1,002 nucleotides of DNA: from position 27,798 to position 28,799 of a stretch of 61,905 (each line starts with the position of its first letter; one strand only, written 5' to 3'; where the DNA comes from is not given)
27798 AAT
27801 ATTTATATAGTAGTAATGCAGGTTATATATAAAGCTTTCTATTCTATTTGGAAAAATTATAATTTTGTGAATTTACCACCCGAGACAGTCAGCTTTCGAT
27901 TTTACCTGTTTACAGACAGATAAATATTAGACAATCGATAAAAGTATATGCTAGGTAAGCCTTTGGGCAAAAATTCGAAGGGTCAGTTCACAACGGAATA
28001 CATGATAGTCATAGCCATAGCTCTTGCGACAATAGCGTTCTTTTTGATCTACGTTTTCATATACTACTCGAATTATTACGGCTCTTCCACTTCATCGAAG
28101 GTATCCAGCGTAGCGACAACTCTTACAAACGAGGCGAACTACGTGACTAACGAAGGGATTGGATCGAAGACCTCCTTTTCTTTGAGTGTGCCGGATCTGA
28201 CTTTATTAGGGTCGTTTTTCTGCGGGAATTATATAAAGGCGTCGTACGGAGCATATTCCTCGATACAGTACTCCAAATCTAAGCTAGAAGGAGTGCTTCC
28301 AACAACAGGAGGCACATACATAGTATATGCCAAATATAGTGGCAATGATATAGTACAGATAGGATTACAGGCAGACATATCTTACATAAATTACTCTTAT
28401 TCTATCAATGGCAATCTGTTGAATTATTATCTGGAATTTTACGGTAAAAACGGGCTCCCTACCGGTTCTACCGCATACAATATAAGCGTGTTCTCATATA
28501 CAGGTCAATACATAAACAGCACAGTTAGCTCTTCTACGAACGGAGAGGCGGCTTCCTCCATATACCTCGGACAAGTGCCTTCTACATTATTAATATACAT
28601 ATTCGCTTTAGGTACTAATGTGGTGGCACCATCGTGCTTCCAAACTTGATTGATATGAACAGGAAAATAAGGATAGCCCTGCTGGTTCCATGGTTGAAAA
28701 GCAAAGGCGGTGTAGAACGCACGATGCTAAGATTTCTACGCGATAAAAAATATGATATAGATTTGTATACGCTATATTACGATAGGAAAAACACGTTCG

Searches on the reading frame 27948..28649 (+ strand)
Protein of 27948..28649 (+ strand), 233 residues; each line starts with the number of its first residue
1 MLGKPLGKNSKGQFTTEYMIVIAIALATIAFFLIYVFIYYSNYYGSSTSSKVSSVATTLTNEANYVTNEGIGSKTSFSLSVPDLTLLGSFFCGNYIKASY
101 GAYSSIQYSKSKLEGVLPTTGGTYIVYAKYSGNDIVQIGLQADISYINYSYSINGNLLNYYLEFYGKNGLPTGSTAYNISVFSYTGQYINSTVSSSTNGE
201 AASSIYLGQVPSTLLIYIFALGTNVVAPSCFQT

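Call 70: search_protein_families(library=pfam, proteins=[window:27948-28649:+], max_evalue=0.1)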
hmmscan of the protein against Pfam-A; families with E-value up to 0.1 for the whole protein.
window:27948-28649:+ (233 aa): 1 family
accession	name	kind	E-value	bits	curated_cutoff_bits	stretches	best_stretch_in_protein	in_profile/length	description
PF23958.1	DUF7287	-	0.049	14.6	27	1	10-63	2-57/157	Family of unknown function (DUF7287)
